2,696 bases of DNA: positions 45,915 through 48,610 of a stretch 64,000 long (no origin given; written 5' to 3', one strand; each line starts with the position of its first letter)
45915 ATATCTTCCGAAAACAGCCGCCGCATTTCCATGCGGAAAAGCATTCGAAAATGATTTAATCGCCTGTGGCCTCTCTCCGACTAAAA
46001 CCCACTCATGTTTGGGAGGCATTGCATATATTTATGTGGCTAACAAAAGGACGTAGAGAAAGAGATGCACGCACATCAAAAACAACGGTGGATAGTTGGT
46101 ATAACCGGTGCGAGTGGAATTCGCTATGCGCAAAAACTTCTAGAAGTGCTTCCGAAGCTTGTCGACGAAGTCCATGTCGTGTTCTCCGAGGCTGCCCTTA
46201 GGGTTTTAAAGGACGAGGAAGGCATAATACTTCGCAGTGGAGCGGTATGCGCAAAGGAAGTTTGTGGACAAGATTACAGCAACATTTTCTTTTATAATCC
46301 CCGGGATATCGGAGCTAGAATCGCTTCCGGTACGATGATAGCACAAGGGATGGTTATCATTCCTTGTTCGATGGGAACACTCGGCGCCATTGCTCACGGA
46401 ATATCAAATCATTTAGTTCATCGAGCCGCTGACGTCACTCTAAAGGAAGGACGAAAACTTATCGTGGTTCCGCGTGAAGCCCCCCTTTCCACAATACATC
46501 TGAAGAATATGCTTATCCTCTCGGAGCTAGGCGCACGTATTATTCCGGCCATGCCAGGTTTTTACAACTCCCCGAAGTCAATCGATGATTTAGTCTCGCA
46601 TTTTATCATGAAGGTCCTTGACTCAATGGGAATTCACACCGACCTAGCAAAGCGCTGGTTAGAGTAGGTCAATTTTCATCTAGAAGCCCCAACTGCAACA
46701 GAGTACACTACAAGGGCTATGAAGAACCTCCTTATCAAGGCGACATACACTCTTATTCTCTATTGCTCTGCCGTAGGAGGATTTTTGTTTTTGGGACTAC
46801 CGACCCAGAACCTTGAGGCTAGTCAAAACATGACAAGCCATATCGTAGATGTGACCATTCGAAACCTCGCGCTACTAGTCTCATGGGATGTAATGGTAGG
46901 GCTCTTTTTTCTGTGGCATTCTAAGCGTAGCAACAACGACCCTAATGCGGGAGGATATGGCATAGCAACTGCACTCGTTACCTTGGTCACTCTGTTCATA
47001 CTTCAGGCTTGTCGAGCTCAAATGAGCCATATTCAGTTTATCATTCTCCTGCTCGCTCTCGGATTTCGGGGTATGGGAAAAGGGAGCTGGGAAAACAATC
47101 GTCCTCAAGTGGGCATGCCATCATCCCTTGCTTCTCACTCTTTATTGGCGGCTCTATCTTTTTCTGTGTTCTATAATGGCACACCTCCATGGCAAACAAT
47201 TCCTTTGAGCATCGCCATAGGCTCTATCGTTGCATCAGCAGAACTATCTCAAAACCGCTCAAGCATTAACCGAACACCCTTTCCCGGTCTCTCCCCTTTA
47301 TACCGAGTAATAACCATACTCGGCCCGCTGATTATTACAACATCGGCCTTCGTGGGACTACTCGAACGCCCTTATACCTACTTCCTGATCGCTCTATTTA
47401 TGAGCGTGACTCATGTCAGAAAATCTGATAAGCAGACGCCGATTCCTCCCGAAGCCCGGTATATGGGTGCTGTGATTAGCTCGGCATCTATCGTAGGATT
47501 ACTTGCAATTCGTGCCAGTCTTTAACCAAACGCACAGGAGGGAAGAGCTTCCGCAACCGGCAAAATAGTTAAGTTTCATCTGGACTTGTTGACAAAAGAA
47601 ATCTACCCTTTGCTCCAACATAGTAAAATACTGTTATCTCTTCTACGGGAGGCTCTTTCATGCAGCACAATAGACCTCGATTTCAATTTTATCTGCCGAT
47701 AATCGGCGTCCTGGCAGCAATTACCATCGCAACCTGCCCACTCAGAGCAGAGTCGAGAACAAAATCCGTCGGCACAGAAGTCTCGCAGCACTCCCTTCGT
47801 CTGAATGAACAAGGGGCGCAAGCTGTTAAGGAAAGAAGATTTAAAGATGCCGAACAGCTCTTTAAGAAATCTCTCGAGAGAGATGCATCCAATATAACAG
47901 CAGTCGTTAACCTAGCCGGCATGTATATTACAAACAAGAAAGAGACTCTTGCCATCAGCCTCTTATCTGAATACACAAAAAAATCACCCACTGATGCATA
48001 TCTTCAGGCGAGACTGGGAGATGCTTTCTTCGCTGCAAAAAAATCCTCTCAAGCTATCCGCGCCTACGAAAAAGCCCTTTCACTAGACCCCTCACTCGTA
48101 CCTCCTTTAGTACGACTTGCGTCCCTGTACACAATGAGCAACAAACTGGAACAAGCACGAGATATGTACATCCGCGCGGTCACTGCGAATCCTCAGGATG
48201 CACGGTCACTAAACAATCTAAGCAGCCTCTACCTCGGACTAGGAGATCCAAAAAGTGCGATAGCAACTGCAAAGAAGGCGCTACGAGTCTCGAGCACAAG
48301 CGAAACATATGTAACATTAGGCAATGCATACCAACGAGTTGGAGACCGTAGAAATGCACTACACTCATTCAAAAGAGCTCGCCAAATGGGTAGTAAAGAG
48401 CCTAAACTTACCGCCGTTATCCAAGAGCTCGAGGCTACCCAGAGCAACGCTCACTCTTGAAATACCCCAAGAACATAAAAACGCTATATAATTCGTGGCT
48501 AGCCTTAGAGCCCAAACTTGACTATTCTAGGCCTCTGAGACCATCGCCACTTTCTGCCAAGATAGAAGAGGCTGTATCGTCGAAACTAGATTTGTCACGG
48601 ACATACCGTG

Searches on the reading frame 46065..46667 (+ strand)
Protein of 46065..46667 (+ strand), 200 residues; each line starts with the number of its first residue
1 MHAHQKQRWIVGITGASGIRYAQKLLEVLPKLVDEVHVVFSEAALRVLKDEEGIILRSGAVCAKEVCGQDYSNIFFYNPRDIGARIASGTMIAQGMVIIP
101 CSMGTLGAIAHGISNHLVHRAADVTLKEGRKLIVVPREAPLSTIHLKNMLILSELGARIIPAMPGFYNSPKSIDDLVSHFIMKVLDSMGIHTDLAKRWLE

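Call 26: search_protein_families(library=pfam, proteins=[window:46065-46667:+], max_evalue=0.0001)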
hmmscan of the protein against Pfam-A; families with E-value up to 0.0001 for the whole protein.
window:46065-46667:+ (200 aa): 1 family
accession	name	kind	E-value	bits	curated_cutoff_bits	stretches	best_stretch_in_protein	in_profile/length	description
PF02441.25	Flavoprotein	-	3.4e-42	144.2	22.7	1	8-186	2-160/162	Flavoprotein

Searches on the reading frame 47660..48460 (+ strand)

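Call 26: search_protein_families(library=pfam, proteins=[window:47660-48460:+], max_evalue=0.0001)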
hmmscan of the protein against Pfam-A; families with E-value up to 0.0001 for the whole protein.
window:47660-48460:+ (266 aa): 22 families
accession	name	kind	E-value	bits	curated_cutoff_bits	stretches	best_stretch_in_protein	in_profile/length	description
PF00515.34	TPR_1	-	5.6e-23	80.2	27.8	1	116-145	4-33/34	Tetratricopeptide repeat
PF07719.23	TPR_2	-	1.3e-22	78.4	27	1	114-145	2-33/34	Tetratricopeptide repeat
PF13181.12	TPR_8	-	5e-21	73.4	25.7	0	181-211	1-31/34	Tetratricopeptide repeat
PF14559.12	TPR_19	-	4e-19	69.2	25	2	124-182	2-60/68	Tetratricopeptide repeat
PF13432.12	TPR_16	-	6e-19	68.6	32.7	1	160-209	10-59/65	Tetratricopeptide repeat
PF13424.12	TPR_12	-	1e-17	64.5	30.1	1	151-210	7-74/77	Tetratricopeptide repeat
PF13428.12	TPR_14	-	1.3e-16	59.8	23.5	0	116-155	4-43/44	Tetratricopeptide repeat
PF13431.12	TPR_17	-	1.5e-14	53.4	24.4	0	170-201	2-33/34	Tetratricopeptide repeat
PF23914.1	TPR_CcmH_CycH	-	2.7e-12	47.3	42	1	108-210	45-150/158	Cytochrome c-type biogenesis protein H TPR domain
PF13176.12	TPR_7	-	2.8e-12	46.1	27.9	0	150-180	2-34/36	Tetratricopeptide repeat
PF13414.12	TPR_11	-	7.4e-12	45.2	26.8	0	120-147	1-28/42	TPR repeat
PF13374.12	TPR_10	-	4.8e-09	36.4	27.5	0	181-210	2-31/42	Tetratricopeptide repeat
PF13174.12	TPR_6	-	6.5e-08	33.2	26.3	0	118-144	5-31/33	Tetratricopeptide repeat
PF09295.16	ChAPs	-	4.6e-07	29.6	20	0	59-166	183-287/395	ChAPs (Chs5p-Arf1p-binding proteins)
PF24575.1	TPR_Slam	-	9.1e-07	29.7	35.2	0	101-168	34-102/104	Surface lipoprotein assembly modifier, N-terminal TPR repeats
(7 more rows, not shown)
